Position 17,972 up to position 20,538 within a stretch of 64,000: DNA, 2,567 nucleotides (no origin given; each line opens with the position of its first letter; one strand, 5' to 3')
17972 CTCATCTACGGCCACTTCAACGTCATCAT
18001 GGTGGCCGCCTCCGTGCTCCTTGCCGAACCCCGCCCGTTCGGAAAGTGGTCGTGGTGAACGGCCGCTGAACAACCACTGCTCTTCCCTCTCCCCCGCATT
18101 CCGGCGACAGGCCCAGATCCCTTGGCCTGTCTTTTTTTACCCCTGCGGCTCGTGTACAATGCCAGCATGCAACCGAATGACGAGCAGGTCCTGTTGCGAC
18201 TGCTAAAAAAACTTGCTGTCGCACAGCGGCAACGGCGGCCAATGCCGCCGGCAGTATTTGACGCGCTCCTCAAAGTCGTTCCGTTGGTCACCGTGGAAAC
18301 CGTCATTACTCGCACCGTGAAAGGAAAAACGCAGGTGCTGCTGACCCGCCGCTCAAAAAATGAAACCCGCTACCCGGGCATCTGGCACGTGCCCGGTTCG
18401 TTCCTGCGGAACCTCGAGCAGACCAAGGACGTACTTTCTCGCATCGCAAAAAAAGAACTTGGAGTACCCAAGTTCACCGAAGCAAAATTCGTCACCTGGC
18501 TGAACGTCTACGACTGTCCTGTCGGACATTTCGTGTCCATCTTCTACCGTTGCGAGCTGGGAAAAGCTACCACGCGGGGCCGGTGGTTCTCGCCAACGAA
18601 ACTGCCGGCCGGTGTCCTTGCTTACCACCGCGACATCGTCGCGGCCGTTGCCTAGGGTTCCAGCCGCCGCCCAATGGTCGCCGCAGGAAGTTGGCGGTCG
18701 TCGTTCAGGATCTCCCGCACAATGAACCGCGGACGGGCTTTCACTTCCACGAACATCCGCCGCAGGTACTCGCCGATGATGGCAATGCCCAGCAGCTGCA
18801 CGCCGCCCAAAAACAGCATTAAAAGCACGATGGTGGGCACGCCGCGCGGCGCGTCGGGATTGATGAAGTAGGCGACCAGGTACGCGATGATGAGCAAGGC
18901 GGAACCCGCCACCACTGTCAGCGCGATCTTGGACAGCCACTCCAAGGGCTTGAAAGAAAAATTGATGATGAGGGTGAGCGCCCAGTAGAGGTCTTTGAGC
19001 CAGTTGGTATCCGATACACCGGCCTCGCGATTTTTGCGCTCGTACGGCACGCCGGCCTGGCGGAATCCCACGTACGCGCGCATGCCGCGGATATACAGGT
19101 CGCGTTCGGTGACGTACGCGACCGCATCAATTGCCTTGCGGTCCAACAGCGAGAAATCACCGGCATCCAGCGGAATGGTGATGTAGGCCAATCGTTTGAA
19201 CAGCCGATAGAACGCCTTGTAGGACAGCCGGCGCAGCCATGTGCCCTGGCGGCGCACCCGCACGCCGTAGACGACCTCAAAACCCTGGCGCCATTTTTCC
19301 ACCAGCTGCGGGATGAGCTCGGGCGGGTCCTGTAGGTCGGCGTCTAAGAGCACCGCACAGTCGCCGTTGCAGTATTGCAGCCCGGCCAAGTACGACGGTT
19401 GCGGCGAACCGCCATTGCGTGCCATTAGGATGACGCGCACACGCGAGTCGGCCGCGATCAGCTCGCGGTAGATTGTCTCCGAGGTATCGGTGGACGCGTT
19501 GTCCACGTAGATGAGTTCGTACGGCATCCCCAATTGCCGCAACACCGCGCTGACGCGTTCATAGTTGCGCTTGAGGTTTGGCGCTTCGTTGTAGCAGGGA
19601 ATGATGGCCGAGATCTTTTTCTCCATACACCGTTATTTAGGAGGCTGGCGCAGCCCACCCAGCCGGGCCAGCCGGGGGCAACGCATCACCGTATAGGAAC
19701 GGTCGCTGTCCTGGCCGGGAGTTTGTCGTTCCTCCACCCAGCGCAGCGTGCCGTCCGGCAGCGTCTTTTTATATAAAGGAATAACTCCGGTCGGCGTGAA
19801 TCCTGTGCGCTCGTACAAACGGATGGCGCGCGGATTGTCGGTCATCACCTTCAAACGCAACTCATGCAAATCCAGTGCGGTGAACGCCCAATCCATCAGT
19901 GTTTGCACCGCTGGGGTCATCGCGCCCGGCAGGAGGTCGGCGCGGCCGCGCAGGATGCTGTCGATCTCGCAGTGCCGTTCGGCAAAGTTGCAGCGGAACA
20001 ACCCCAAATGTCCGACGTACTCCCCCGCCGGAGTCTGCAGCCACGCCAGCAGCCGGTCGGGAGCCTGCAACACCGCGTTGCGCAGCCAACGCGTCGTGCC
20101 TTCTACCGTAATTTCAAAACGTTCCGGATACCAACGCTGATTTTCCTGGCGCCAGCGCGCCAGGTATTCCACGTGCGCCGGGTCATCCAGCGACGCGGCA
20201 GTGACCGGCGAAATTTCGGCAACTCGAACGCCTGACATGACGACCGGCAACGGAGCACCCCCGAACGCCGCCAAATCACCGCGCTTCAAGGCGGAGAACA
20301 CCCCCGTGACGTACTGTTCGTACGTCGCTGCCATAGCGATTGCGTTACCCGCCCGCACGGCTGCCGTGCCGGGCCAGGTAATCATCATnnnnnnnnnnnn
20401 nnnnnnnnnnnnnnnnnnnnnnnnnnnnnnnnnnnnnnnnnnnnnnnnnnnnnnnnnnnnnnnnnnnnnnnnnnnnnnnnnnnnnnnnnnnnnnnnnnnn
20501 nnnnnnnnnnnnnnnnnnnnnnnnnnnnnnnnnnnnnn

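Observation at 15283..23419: CDP-3,6-dideoxyhexose core (rfbF-rfbG-rfbH) with no E3 reductase but with a class-I aminotransferase and a WecD-like GNAT: possibly a new CDP-linked amino/acetamido deoxysugar pathway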

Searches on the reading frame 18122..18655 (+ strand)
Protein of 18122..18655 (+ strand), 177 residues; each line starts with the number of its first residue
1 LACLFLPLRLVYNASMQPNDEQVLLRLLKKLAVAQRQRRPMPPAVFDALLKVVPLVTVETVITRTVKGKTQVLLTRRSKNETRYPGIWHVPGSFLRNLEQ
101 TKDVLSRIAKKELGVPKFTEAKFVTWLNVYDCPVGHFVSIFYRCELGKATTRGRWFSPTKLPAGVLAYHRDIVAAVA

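Call 8: search_protein_families(library=pfam, proteins=[window:18122-18655:+], max_evalue=0.001)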
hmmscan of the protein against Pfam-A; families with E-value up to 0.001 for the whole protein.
window:18122-18655:+ (177 aa): 1 family
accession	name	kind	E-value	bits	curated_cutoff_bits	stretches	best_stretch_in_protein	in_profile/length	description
PF00293.34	NUDIX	-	7.2e-07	29.7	21.1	1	67-172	12-130/134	NUDIX domain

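Call 76: search_protein_families(library=pfam, proteins=[window:18122-18655:+], max_evalue=0.1)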
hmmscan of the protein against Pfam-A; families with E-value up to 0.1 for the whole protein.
window:18122-18655:+ (177 aa): 2 families
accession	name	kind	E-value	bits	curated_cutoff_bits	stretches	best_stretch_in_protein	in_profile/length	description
PF00293.34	NUDIX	-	7.2e-07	29.7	21.1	1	67-172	12-130/134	NUDIX domain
PF13869.12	NUDIX_2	-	0.0091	15.8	27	1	57-146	45-119/188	Nucleotide hydrolase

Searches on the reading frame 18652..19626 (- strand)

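Call 3: search_protein_families(library=pfam, proteins=[window:18652-19626:-], max_evalue=0.01)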
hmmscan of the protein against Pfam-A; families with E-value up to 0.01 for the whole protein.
window:18652-19626:- (324 aa): 4 families
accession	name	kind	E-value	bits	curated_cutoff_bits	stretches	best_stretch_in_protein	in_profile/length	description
PF00535.33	Glycos_transf_2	-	3.1e-30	105.8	23.3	1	6-167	1-165/168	Glycosyl transferase family 2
PF13641.12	Glyco_tranf_2_3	-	8.6e-07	29.6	27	1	5-141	3-147/230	Glycosyltransferase like family 2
PF11188.13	DUF2975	-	0.00063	20.1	27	1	223-286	51-114/130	Protein of unknown function (DUF2975)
PF12804.13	NTP_transf_3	-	0.0052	17.4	27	1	23-138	28-136/160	MobA-like NTP transferase domain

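Call 5: search_protein_families(library=ncbifam, proteins=[window:18652-19626:-], max_evalue=0.001)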
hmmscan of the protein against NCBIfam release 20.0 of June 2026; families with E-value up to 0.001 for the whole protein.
window:18652-19626:- (324 aa): 10 families
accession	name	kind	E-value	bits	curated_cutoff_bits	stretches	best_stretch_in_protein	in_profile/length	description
NF047588.1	GlcsyltransPgfSStrep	equivalog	1.2e-64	218.4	500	1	4-305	2-304/308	glycosyltransferase PgfS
NF007986.1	PRK10714.1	equivalog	3.5e-45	154.4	529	1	3-309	6-314/316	undecaprenyl-phosphate 4-deoxy-4-formamido-L-arabinose transferase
TIGR03937.1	PgaC_IcaA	equivalog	8.6e-10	38.1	422.3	1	3-114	45-152/407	poly-beta-1,6-N-acetyl-D-glucosamine synthase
NF050050.1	ProtGlycPglI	equivalog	1.1e-09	38.1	500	1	4-136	3-133/306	GalNAc(5)-diNAcBac-PP-undecaprenol beta-1,3-glucosyltransferase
NF047683.1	TeichurnBiosyTuaG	equivalog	5.6e-09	36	400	1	3-100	6-99/252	teichuronic acid biosynthesis protein TuaG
TIGR04283.1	glyco_like_mftF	equivalog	2.8e-07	30.4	182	1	5-137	1-124/221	TIGR04283 family arsenosugar biosynthesis glycosyltransferase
NF007482.0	PRK10073.1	equivalog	6.5e-07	28.6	423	1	3-110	6-108/334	glycosyltransferase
NF010496.0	PRK13915.1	equivalog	1.2e-05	24.6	262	1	2-110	30-140/307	glucosyl-3-phosphoglycerate synthase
TIGR04242.1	nodulat_NodC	equivalog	6.7e-05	22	550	1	5-134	50-181/395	chitooligosaccharide synthase NodC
NF041875.1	EPS_EpsD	equivalog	0.00011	21.8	370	1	5-119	1-111/325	exopolysaccharide biosynthesis glycosyltransferase EpsD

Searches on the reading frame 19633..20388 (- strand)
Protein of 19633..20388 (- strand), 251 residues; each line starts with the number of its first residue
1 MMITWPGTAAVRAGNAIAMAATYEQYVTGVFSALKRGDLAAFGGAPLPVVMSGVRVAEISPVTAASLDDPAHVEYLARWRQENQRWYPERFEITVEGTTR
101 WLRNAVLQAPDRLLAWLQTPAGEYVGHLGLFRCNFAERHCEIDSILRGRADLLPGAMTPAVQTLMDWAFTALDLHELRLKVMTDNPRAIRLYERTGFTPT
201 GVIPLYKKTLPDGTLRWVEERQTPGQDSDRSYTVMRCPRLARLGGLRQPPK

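Call 3: search_protein_families(library=pfam, proteins=[window:19633-20388:-], max_evalue=0.01)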
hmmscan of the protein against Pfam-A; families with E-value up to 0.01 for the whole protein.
window:19633-20388:- (251 aa): 4 families
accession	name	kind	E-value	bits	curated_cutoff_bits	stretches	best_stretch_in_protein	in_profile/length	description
PF13302.13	Acetyltransf_3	-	1.1e-14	55.8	25.4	1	70-198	9-138/138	Acetyltransferase (GNAT) domain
PF00583.31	Acetyltransf_1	-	6.3e-10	39.8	20.7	1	78-197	3-116/116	Acetyltransferase (GNAT) family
PF13523.12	Acetyltransf_8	-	0.0018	18.4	27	1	140-203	80-143/145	Acetyltransferase (GNAT) domain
PF13420.13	Acetyltransf_4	-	0.0046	17.4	24.3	1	76-201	12-138/155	Acetyltransferase (GNAT) domain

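Call 5: search_protein_families(library=ncbifam, proteins=[window:19633-20388:-], max_evalue=0.001)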
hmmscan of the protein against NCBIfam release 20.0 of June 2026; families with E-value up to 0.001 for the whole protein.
window:19633-20388:- (251 aa): 4 families
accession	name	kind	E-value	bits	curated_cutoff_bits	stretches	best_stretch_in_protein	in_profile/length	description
TIGR03585.1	PseH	equivalog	7.4e-10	39.1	93.1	1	77-202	15-138/156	UDP-4-amino-4,6-dideoxy-N-acetyl-beta-L-altrosamine N-acetyltransferase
NF011709.0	PRK15130.1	equivalog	6.9e-07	29.3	218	1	85-201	32-144/186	spermidine N1-acetyltransferase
NF000225.3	AAC_6p_Strep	exception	1.1e-06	28.7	250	1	138-213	66-140/156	aminoglycoside 6'-N-acetyltransferase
NF012165.0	AAC_6p_set_A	equivalog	0.00084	19.1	280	0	142-214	92-159/177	aminoglycoside 6'-N-acetyltransferase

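Call 22: search_solved_structures(query=window:19633-20388:-, max_evalue=0.01, show_alignments=2)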
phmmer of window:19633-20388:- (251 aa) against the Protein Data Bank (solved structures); distinct sequences matched with E-value up to 0.01: 23.
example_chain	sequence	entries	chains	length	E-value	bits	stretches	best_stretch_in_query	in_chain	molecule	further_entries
3tth_A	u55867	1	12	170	6.5e-08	35.5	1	122-203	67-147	Spermidine N1-acetyltransferase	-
7kwq_A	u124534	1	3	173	6.8e-08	35.4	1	118-203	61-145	Spermidine N(1)-acetyltransferase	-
7kwh_A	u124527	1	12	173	7.9e-08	35.2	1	117-201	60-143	Spermidine N(1)-acetyltransferase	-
7kx2_A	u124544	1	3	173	8.6e-08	35.1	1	118-202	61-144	Spermidine N(1)-acetyltransferase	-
4ygo_A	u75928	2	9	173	9.4e-08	35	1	118-201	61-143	Spermidine n1-acetyltransferase | Spermidine N(1)-acetyltransferase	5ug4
4jjx_A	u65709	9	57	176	9.5e-08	34.9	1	118-201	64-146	Spermidine n1-acetyltransferase | Spermidine N(1)-acetyltransferase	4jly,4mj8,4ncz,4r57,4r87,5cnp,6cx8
7kx3_A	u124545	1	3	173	9.6e-08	34.9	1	118-201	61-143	Spermidine N(1)-acetyltransferase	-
7kwx_A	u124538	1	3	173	1e-07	34.9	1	118-201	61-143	Spermidine N(1)-acetyltransferase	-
4mhd_A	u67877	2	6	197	1.3e-07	34.5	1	118-201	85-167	Spermidine n1-acetyltransferase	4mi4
6dau_A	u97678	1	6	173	1.3e-07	34.5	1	121-201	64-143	Spermidine N1-acetyltransferase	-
8fv0_C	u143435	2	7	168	1.4e-07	34.4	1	86-203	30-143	Diamine N-acetyltransferase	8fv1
5ix3_A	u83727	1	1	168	1.4e-07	34.4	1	86-203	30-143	Diamine N-acetyltransferase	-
3wr7_A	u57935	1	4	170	2e-07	33.9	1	74-202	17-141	Spermidine N1-acetyltransferase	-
7kwj_A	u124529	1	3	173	2e-07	33.9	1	124-201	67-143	Spermidine N(1)-acetyltransferase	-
6cy6_A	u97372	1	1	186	2.1e-07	33.8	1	72-202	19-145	Spermidine N(1)-acetyltransferase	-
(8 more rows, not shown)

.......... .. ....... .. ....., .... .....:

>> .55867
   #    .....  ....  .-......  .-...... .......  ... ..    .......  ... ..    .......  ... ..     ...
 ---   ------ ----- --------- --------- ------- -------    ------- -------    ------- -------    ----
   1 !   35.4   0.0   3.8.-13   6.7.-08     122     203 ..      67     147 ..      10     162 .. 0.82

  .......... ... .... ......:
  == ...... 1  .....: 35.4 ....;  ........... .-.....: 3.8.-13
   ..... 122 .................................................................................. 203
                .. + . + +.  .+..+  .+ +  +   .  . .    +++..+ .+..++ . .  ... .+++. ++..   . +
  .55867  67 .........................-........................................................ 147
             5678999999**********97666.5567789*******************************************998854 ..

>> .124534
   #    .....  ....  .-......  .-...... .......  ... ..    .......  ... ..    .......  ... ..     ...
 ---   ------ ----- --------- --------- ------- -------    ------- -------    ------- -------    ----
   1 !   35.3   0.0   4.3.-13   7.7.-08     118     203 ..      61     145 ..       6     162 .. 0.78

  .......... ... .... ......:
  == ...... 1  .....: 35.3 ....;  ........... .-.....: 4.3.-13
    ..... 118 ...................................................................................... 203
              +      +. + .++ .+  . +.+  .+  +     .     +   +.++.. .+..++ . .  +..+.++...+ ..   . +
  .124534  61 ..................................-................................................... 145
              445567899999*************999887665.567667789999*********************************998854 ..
